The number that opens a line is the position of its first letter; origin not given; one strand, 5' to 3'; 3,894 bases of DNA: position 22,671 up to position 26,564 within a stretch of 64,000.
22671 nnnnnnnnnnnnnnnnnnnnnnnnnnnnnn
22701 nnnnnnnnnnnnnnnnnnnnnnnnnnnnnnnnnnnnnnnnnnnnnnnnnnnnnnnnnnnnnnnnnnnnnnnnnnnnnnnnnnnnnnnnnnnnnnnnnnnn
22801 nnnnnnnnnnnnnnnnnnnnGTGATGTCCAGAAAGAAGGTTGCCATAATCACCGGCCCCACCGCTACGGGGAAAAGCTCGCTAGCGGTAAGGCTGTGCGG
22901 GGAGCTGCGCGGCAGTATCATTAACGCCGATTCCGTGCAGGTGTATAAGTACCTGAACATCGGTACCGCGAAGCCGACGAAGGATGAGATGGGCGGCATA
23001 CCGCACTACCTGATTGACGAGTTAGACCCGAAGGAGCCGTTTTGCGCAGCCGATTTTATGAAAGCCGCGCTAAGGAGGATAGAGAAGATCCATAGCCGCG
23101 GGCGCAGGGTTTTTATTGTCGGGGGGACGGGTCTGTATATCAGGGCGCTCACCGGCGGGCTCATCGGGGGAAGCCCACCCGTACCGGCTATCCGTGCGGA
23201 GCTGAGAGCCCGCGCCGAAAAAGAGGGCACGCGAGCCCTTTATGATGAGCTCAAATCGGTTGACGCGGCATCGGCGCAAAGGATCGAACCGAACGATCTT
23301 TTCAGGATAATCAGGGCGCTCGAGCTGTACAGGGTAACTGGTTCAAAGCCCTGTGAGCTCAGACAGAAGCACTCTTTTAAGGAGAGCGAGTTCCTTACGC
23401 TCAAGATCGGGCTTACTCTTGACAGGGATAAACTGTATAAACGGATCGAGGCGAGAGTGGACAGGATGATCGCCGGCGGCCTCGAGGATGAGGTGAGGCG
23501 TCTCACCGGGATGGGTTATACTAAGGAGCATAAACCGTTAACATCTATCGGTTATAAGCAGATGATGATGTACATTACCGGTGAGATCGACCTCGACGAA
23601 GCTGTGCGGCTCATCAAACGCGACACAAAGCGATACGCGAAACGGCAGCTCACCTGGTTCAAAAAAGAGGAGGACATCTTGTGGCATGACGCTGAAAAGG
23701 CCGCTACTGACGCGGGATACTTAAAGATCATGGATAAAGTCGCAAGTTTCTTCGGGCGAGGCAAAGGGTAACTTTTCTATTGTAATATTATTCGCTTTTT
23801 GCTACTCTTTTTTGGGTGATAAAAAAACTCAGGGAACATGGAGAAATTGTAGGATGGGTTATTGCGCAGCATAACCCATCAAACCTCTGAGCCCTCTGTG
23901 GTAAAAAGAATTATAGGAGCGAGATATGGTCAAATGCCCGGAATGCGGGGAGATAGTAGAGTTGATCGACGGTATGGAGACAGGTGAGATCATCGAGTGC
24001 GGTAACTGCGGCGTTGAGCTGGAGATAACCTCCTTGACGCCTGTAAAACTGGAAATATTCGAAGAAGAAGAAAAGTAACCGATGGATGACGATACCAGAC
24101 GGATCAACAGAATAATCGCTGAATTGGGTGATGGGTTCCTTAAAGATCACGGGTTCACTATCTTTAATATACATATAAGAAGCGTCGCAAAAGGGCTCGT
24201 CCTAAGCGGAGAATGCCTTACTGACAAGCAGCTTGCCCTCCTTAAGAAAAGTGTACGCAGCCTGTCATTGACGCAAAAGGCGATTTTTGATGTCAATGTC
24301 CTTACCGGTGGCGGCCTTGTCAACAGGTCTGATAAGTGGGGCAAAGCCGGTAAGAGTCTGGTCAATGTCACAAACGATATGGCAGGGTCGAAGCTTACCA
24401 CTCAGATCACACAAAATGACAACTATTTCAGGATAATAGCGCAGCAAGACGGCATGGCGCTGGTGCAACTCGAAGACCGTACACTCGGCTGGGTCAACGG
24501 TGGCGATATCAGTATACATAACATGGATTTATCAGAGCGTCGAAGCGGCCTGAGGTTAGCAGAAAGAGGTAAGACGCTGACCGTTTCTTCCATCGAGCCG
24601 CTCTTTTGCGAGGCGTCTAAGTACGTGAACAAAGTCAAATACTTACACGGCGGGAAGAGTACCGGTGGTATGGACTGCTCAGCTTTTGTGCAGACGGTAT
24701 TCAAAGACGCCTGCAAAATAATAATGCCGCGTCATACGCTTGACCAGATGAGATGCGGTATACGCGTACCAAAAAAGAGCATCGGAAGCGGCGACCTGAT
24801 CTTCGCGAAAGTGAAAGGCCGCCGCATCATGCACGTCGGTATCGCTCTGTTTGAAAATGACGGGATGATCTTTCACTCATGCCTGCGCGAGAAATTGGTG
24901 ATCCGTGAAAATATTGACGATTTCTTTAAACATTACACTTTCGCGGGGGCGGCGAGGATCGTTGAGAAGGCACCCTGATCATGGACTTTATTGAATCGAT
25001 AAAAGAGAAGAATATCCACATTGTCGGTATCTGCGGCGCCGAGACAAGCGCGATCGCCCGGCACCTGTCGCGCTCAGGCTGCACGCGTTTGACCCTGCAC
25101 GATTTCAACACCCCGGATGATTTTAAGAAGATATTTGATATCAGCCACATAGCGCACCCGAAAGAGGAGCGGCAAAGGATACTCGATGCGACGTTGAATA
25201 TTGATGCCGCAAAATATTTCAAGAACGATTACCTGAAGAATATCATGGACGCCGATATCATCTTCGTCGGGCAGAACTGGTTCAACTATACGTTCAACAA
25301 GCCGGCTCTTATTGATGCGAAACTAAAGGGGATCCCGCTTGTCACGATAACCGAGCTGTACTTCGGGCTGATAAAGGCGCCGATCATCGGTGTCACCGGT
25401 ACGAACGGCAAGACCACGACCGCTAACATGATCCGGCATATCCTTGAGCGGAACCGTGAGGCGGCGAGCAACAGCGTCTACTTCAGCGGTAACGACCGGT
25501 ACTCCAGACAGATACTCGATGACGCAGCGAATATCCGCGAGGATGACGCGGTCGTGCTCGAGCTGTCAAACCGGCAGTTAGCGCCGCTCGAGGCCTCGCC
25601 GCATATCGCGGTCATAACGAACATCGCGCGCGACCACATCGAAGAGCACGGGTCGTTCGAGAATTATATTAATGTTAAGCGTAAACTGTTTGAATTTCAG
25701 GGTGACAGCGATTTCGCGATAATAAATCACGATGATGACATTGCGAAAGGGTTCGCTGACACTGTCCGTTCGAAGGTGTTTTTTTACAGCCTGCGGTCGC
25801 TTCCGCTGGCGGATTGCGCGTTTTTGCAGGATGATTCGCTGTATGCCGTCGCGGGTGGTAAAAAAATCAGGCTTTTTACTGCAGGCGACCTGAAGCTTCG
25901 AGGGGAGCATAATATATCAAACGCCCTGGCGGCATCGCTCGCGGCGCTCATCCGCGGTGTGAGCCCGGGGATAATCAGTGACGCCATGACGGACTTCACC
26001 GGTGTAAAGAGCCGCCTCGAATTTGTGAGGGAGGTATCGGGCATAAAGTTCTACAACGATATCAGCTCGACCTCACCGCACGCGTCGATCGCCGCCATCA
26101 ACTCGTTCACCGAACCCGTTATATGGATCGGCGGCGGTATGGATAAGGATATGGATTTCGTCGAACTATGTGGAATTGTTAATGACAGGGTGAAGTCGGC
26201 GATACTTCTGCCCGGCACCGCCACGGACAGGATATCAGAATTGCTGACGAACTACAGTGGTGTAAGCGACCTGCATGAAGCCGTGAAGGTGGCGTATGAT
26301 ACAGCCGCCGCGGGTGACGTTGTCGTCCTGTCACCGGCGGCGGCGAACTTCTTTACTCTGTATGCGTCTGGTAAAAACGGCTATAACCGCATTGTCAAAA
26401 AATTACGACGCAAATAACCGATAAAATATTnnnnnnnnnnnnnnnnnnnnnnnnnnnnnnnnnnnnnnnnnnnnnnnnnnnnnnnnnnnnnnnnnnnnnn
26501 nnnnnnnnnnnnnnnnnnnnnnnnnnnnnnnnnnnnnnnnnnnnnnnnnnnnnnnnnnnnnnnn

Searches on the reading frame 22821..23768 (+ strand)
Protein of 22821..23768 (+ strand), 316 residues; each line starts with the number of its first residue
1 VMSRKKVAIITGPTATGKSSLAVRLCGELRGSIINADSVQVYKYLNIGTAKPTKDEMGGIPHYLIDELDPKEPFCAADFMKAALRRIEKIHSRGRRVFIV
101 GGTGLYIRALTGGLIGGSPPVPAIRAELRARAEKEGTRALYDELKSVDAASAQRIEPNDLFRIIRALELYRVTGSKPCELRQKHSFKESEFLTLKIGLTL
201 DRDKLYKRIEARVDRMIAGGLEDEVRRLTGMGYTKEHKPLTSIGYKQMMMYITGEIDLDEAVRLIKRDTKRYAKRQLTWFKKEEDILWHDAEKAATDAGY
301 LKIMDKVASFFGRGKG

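Call 68: search_protein_families(library=pfam, max_evalue=0.00001, proteins=[window:22821-23768:+])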
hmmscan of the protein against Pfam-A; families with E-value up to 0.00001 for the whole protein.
window:22821-23768:+ (316 aa): 2 families
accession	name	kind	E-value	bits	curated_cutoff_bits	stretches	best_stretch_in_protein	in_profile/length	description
PF01715.23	IPPT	-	1.7e-85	287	23.6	1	40-283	1-243/243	IPP transferase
PF01745.22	IPT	-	6.7e-10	39.2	20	1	6-102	2-98/233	Isopentenyl transferase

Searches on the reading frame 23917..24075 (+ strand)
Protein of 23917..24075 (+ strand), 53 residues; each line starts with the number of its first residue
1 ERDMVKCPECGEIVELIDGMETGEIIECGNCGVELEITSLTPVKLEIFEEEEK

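Call 52: search_protein_families(library=pfam, max_evalue=0.01, proteins=[window:23917-24075:+])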
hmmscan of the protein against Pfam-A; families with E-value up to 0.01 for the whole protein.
window:23917-24075:+ (53 aa): 16 families
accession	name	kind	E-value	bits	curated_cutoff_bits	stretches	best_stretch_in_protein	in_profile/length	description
PF21344.3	Zn_ribbon_LysW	-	5e-14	52.1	27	1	5-50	1-46/46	Alpha-aminoadipate carrier protein LysW-like, globular domain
PF13248.11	Zn_ribbon_3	-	7.4e-05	22.5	27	0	4-14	2-12/26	zinc-ribbon domain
PF08271.17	Zn_Ribbon_TF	-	0.00015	21.7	29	1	6-39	2-33/43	TFIIB zinc-binding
PF24460.1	DUF7575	-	0.00026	20.7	28.5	0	3-12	2-11/28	Domain of unknown function (DUF7575)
PF14354.12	Lar_restr_allev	-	0.0012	19.5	28.6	1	6-36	5-34/58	Restriction alleviation protein Lar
PF22289.1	DmmA-like_C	-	0.0012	19.2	27.4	1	5-38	2-31/44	Dimethylamine monooxygenase subunit DmmA-like, C-terminal domain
PF09723.15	Zn_ribbon_8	-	0.0015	19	34.4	1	6-34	7-36/41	Zinc ribbon domain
PF01485.27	IBR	-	0.0016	18.9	24.3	1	2-34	16-50/65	IBR domain, a half RING-finger domain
PF02150.21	Zn_ribbon_RPB9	-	0.0018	18.6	25.2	1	7-39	4-35/36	RNA polymerases M/15 Kd subunit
PF06397.17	Desulfoferrod_N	-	0.0025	17.9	23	0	3-18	5-20/36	Desulfoferrodoxin, N-terminal domain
PF03604.18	Zn_ribbon_RPAB4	-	0.0038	17.3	24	0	7-32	3-24/32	DNA directed RNA polymerase, 7 kDa subunit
PF24292.1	DUF7479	-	0.0057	17.2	27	0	3-13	29-39/60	Domain of unknown function (DUF7479)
PF24463.1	DUF7577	-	0.0058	16.7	28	0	5-12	3-10/27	Domain of unknown function (DUF7577)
PF23458.2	DUF7130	-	0.008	16.5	35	0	4-35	53-80/89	Domain of unknown function (DUF7130)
PF13240.11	Zn_Ribbon_1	-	0.0085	16.3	25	0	6-12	1-7/23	zinc-ribbon domain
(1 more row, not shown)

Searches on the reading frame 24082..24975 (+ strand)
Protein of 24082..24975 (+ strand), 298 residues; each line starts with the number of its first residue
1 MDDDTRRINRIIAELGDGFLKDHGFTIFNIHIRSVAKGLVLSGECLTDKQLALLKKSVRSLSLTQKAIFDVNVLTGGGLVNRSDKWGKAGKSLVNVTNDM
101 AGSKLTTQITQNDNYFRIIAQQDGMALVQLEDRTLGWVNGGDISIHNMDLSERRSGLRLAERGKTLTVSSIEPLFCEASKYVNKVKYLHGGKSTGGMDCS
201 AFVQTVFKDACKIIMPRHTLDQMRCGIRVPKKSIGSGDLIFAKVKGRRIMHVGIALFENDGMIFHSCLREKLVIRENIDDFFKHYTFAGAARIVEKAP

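Call 52: search_protein_families(library=pfam, max_evalue=0.01, proteins=[window:24082-24975:+])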
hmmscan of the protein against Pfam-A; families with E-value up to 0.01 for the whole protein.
window:24082-24975:+ (298 aa): 1 family
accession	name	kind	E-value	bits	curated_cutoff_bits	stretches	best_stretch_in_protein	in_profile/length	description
PF00877.26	NLPC_P60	-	3.8e-18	65.8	23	1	185-287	2-101/105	NlpC/P60 family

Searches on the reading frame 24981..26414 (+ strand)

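Call 52: search_protein_families(library=pfam, max_evalue=0.01, proteins=[window:24981-26414:+])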
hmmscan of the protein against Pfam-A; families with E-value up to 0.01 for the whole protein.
window:24981-26414:+ (478 aa): 2 families
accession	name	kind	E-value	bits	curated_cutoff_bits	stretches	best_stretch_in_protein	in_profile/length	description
PF08245.18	Mur_ligase_M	-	8.2e-36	124.3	24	1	138-322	1-200/200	Mur ligase middle domain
PF02875.26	Mur_ligase_C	-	1.7e-09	39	28.4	1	345-453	2-126/127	Mur ligase, glutamate ligase domain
